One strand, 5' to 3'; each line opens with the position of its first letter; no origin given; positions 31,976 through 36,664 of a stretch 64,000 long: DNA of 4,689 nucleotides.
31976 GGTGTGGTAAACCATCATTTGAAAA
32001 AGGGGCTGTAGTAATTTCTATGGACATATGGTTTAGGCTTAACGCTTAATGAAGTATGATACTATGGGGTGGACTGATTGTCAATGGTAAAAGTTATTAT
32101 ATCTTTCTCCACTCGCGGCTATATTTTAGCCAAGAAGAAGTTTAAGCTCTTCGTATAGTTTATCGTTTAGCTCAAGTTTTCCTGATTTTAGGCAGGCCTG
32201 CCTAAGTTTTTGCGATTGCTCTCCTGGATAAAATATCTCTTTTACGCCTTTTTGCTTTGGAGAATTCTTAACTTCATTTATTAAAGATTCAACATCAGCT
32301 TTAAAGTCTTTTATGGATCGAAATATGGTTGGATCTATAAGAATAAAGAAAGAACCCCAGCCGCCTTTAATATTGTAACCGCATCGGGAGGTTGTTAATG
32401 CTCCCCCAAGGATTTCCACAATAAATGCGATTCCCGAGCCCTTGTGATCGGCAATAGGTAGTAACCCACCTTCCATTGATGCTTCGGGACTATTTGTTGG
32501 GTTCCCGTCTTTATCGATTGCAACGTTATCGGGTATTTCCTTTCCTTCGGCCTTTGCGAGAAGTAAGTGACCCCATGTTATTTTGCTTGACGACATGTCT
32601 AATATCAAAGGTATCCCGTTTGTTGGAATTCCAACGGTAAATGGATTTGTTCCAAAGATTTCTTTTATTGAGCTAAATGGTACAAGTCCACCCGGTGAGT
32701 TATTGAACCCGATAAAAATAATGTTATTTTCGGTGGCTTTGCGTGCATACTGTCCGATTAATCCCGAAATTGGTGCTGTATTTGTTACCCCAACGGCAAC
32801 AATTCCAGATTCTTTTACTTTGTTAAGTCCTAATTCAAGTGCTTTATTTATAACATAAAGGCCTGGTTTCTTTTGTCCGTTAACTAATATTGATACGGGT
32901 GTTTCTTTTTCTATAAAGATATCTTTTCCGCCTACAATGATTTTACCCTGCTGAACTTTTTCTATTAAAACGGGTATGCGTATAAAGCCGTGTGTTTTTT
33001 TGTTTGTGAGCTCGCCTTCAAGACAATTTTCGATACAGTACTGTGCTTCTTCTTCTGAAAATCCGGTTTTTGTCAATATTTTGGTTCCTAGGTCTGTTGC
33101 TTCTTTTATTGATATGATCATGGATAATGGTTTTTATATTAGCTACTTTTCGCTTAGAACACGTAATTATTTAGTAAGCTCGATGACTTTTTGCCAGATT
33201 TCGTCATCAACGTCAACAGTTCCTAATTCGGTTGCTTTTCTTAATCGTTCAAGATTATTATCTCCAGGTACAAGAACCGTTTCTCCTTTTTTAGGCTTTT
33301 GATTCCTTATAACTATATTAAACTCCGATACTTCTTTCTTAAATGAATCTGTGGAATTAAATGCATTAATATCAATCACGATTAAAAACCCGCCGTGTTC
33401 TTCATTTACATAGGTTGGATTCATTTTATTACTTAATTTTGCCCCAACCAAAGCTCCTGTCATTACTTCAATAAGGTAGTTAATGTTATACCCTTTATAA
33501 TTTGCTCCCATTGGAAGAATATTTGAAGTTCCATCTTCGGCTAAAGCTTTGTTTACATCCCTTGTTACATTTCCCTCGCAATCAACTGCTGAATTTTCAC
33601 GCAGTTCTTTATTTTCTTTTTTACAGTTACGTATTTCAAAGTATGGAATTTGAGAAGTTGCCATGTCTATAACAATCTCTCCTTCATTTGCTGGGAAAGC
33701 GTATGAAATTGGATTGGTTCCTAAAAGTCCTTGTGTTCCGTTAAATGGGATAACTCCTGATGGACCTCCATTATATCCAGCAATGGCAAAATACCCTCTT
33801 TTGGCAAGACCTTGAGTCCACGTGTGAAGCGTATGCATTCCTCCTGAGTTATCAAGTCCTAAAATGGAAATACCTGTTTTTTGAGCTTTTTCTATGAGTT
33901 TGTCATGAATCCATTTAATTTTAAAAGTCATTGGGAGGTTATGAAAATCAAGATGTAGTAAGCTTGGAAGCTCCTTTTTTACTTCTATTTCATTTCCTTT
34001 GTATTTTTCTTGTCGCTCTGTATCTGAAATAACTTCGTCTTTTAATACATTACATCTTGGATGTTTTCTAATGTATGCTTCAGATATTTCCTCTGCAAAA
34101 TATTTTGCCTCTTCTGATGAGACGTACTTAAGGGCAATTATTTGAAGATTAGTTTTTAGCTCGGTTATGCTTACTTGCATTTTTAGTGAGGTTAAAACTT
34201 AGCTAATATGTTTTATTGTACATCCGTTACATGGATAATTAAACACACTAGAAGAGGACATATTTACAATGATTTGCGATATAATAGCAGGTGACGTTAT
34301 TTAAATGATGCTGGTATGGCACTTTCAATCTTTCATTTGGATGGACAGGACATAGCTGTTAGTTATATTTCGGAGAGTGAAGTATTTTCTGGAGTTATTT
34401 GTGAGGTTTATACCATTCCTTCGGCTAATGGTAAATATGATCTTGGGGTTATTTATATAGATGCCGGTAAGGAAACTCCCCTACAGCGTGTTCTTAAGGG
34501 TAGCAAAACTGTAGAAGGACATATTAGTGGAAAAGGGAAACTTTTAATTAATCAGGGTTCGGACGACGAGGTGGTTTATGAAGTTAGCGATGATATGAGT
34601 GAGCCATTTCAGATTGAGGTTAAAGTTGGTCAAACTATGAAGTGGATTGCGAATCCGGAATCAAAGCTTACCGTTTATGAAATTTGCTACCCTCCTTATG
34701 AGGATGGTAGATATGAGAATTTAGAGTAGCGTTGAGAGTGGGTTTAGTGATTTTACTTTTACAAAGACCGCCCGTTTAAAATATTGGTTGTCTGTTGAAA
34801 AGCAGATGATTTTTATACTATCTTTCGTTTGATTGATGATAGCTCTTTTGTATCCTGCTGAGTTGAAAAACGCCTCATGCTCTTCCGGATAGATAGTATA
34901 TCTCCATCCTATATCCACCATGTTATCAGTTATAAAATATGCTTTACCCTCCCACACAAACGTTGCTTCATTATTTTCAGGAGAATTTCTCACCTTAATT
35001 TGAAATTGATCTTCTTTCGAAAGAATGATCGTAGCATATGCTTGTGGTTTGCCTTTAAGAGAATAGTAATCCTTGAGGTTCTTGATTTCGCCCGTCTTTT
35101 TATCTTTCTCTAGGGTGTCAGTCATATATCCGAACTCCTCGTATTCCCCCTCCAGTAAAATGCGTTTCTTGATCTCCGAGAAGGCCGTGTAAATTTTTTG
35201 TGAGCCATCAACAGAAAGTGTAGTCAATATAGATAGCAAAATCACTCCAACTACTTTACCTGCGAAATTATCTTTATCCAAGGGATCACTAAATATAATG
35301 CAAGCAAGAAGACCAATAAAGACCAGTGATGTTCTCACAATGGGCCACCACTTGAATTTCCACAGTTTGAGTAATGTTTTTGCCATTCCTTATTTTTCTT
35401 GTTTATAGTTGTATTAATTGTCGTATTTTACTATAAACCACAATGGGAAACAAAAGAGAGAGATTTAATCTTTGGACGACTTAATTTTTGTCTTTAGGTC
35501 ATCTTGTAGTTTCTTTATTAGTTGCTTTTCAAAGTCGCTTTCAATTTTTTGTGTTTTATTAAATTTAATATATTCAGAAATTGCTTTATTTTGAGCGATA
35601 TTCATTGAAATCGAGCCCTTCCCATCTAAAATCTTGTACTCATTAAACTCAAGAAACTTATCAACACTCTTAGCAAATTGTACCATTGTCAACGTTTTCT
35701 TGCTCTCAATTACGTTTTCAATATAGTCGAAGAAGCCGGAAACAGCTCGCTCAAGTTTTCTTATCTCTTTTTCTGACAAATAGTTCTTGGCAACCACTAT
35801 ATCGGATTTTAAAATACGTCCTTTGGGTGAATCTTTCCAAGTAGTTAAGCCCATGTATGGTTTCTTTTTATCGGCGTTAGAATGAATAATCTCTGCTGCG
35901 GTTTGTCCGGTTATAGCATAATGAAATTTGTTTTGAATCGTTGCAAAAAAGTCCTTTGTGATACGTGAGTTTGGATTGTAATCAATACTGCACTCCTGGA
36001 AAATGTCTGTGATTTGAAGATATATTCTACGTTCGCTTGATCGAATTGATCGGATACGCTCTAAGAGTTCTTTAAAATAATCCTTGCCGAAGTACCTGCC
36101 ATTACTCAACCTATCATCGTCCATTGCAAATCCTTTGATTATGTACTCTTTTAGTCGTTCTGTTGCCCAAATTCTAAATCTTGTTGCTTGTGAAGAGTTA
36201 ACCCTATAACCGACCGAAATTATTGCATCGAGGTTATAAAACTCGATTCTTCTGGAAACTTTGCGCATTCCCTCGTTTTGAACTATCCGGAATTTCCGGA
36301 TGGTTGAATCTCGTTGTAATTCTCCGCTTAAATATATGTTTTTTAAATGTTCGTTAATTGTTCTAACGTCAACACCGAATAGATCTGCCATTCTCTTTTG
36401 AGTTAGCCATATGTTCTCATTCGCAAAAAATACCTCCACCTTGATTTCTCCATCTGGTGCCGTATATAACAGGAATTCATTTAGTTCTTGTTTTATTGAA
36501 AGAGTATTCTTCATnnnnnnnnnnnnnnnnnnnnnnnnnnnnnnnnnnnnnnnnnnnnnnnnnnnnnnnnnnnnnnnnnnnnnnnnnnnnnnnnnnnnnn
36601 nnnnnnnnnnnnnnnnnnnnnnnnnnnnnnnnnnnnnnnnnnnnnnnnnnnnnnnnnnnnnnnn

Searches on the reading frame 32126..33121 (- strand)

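Call 67: search_protein_families(library=pfam, proteins=[window:32126-33121:-], max_evalue=0.001)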
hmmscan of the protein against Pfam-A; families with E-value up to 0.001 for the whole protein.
window:32126-33121:- (331 aa): 1 family
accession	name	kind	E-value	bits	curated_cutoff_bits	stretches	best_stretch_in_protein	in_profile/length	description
PF02615.19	Ldh_2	-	2.5e-88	296.8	38.8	1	3-327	1-333/333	Malate/L-lactate dehydrogenase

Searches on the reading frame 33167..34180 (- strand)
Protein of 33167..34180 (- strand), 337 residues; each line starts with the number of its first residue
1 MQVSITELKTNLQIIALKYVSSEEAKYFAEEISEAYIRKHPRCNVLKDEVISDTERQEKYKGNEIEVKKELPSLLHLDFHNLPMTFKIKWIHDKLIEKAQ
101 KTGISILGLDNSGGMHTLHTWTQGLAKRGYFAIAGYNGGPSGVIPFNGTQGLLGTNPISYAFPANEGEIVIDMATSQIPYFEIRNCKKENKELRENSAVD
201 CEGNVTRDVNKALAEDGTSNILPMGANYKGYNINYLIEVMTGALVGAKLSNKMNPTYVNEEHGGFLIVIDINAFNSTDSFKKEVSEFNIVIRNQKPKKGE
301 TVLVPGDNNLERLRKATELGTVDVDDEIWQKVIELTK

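Call 67: search_protein_families(library=pfam, proteins=[window:33167-34180:-], max_evalue=0.001)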
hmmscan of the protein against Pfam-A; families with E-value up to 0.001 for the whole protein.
window:33167-34180:- (337 aa): 1 family
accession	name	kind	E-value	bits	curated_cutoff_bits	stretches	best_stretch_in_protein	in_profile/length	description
PF02615.19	Ldh_2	-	2.1e-60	205.1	38.8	1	19-332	17-332/333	Malate/L-lactate dehydrogenase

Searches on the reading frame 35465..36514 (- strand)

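Call 67: search_protein_families(library=pfam, proteins=[window:35465-36514:-], max_evalue=0.001)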
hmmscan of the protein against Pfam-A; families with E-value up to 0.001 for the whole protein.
window:35465-36514:- (349 aa): 1 family
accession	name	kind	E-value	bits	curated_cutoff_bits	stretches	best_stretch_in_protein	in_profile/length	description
PF13310.11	Virulence_RhuM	-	1.5e-107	359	33.7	1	70-323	1-249/252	Virulence protein RhuM family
